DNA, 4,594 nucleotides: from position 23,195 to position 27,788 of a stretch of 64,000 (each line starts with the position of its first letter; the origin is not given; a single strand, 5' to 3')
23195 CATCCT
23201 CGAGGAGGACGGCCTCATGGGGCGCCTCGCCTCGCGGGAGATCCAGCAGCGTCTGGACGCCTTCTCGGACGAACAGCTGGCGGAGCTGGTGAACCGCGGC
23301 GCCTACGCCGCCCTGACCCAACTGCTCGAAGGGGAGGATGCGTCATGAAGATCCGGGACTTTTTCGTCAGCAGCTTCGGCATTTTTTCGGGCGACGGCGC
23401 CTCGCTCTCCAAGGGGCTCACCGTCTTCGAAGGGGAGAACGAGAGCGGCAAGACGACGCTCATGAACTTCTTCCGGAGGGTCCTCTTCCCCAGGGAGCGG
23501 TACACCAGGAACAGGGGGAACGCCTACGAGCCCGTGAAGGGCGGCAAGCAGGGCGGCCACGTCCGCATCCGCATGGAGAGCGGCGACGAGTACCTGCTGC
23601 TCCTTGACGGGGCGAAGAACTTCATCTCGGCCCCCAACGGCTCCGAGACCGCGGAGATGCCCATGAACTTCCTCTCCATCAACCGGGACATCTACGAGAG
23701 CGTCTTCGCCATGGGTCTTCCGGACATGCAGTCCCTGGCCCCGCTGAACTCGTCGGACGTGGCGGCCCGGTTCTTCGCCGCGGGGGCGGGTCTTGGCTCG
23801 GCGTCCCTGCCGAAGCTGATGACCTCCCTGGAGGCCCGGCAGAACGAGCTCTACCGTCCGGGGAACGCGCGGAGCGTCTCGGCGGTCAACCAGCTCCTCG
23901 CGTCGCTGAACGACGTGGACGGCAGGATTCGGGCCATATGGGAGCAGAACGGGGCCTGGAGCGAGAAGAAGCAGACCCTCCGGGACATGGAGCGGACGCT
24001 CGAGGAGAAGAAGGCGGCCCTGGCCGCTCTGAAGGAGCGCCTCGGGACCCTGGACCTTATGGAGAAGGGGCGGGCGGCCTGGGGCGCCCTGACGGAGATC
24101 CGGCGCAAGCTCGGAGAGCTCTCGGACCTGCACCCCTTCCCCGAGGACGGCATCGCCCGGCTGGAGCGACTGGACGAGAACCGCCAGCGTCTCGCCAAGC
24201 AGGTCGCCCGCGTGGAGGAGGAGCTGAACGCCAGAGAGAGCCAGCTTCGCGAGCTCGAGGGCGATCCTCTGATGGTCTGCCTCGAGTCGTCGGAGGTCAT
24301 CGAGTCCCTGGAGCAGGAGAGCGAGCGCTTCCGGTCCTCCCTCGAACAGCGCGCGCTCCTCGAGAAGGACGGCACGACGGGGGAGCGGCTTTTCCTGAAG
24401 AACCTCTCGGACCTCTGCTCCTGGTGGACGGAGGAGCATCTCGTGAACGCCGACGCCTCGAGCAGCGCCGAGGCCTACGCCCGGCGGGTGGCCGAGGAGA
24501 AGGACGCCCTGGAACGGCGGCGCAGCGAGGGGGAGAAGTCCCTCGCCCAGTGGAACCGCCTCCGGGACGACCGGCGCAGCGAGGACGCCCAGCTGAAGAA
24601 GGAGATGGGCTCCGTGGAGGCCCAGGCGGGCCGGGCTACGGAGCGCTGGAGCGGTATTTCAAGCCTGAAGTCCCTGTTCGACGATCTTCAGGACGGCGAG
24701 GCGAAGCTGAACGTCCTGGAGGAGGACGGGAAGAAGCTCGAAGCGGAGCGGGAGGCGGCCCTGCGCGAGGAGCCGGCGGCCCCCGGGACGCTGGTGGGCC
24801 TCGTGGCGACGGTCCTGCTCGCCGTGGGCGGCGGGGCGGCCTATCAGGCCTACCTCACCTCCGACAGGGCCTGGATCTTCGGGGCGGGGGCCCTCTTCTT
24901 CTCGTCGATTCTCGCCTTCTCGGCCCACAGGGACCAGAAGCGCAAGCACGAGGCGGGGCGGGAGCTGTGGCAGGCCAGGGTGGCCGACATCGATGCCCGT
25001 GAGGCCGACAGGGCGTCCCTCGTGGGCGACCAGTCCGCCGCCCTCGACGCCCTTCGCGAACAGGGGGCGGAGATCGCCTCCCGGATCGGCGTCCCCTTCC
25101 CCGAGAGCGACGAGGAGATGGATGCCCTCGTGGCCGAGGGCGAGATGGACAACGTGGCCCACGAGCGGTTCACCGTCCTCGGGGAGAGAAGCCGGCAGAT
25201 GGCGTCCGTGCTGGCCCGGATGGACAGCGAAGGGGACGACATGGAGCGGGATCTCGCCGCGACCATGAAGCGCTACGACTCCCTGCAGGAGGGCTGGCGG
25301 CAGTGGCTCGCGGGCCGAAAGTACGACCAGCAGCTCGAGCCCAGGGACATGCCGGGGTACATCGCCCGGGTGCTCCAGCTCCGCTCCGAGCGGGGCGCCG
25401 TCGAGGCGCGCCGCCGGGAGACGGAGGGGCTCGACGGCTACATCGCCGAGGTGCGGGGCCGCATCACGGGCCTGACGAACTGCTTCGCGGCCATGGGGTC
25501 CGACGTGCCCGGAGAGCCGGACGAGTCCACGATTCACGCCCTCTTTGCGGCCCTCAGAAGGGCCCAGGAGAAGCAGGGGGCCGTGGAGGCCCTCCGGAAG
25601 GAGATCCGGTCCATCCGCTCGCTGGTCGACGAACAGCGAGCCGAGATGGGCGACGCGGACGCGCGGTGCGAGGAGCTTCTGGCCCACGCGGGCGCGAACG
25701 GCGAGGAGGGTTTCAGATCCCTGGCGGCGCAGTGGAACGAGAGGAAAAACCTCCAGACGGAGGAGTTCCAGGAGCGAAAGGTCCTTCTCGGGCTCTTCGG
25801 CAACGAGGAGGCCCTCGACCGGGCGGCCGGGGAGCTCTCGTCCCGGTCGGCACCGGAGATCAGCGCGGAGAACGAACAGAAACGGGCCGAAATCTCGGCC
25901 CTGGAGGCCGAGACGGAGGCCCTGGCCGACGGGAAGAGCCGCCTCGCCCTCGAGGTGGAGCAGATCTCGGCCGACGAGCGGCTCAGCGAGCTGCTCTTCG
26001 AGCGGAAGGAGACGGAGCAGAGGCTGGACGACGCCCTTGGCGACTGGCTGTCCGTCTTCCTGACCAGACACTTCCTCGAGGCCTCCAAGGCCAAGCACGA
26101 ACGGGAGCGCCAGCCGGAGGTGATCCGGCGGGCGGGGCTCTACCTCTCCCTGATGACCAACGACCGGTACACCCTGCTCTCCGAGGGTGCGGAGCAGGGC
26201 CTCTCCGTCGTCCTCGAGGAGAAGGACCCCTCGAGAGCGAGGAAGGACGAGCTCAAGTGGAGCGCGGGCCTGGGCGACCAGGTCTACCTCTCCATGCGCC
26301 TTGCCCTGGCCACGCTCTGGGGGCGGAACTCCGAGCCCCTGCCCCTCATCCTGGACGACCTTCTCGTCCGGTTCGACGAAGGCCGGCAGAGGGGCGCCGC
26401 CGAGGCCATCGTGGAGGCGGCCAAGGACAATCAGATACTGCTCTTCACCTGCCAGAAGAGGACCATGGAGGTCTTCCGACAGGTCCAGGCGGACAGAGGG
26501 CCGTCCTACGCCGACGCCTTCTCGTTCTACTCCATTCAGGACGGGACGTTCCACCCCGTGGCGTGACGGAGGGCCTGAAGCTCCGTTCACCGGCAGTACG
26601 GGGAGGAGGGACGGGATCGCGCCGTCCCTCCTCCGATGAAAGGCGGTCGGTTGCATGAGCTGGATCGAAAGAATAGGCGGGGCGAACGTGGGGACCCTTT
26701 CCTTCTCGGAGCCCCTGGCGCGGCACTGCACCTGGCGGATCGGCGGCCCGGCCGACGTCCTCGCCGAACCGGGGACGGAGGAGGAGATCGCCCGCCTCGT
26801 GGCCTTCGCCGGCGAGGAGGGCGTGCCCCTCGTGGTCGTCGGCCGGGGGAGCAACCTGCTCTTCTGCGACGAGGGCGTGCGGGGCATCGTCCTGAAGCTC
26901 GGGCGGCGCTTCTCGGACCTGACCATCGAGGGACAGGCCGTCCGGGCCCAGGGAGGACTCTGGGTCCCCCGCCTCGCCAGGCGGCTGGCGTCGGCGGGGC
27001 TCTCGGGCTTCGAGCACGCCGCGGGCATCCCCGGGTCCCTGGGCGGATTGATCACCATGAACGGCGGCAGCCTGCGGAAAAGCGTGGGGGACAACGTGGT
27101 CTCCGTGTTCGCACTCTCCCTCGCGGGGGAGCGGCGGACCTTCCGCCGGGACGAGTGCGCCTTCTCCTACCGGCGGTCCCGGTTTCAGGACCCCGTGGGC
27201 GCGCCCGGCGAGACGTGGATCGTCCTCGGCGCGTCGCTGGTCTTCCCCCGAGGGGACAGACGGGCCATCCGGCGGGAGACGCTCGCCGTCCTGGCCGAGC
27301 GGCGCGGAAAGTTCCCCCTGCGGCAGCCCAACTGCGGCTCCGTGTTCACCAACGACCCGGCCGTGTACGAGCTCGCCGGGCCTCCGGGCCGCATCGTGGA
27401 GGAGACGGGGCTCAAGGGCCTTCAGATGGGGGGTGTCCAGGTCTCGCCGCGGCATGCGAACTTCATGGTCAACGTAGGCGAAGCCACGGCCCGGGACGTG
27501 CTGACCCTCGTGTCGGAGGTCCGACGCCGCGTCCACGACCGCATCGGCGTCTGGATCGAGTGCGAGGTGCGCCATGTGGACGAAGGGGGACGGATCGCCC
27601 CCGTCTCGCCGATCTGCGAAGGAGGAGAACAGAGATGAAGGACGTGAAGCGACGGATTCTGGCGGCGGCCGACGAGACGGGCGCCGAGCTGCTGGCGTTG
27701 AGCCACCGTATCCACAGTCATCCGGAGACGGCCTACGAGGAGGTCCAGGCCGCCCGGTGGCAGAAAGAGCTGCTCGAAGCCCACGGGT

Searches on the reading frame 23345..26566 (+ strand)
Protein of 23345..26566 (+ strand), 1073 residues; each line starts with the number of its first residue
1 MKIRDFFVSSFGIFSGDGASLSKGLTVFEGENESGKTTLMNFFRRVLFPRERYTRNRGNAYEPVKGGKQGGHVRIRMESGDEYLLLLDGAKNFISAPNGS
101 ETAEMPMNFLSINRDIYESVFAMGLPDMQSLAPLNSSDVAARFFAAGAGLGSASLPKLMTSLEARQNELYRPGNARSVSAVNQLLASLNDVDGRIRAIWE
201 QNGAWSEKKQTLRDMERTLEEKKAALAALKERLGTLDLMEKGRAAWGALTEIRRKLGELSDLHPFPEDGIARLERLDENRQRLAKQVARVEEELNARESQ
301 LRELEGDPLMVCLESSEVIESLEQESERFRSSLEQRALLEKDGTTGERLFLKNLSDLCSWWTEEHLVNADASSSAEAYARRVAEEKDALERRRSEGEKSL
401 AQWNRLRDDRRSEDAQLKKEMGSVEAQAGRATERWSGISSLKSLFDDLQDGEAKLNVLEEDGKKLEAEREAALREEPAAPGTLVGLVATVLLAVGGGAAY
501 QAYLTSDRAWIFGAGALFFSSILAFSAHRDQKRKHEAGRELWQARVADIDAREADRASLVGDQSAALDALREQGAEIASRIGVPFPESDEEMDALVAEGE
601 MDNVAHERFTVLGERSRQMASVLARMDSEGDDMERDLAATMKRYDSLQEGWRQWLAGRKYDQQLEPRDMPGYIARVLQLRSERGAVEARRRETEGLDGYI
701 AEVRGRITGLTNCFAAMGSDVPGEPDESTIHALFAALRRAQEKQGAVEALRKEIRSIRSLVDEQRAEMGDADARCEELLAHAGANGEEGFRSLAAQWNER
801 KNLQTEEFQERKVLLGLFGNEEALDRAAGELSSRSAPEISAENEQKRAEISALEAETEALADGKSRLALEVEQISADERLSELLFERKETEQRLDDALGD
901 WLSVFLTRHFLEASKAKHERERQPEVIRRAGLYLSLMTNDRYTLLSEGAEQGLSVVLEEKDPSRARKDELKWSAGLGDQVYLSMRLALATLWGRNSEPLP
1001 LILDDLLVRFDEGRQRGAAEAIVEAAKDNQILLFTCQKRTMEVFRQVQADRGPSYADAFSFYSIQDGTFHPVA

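Call 11: search_protein_families(library=pfam, proteins=[window:23345-26566:+], max_evalue=0.001)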
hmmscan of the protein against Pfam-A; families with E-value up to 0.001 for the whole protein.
window:23345-26566:+ (1073 aa): 1 family
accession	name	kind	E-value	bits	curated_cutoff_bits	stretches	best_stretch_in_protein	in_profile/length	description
PF13514.12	AAA_27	-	8.1e-10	39.1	22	1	1-198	1-199/206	AAA domain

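Call 59: search_protein_families(library=padloc, proteins=[window:23345-26566:+], max_evalue=0.001)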
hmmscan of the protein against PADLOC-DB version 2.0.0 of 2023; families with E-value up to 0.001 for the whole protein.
window:23345-26566:+ (1073 aa): 2 families
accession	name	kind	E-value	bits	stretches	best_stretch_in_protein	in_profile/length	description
PDLC03859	LmuB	-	2.5e-05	21.7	0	742-902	190-324/611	-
PDLC02747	PbeC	-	0.00071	16.5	1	7-52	7-55/632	PbeC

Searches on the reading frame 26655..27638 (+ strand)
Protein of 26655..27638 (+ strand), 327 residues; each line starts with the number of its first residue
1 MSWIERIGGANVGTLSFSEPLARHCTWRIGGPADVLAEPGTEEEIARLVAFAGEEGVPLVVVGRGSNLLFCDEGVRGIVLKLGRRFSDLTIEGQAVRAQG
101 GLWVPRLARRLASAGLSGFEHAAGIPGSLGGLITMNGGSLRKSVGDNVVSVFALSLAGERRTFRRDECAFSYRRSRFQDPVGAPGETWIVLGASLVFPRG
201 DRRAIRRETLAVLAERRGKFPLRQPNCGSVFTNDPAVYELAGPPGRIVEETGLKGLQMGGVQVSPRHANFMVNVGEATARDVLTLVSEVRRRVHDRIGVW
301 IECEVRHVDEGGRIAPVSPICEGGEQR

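Call 11: search_protein_families(library=pfam, proteins=[window:26655-27638:+], max_evalue=0.001)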
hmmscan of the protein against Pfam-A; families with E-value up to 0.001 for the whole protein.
window:26655-27638:+ (327 aa): 2 families
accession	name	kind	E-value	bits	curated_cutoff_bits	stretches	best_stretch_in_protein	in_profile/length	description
PF02873.21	MurB_C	-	1.5e-28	99.3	27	1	205-307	2-98/99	UDP-N-acetylenolpyruvoylglucosamine reductase, C-terminal domain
PF01565.28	FAD_binding_4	-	1.1e-20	74.2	26.4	1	34-159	2-134/139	FAD binding domain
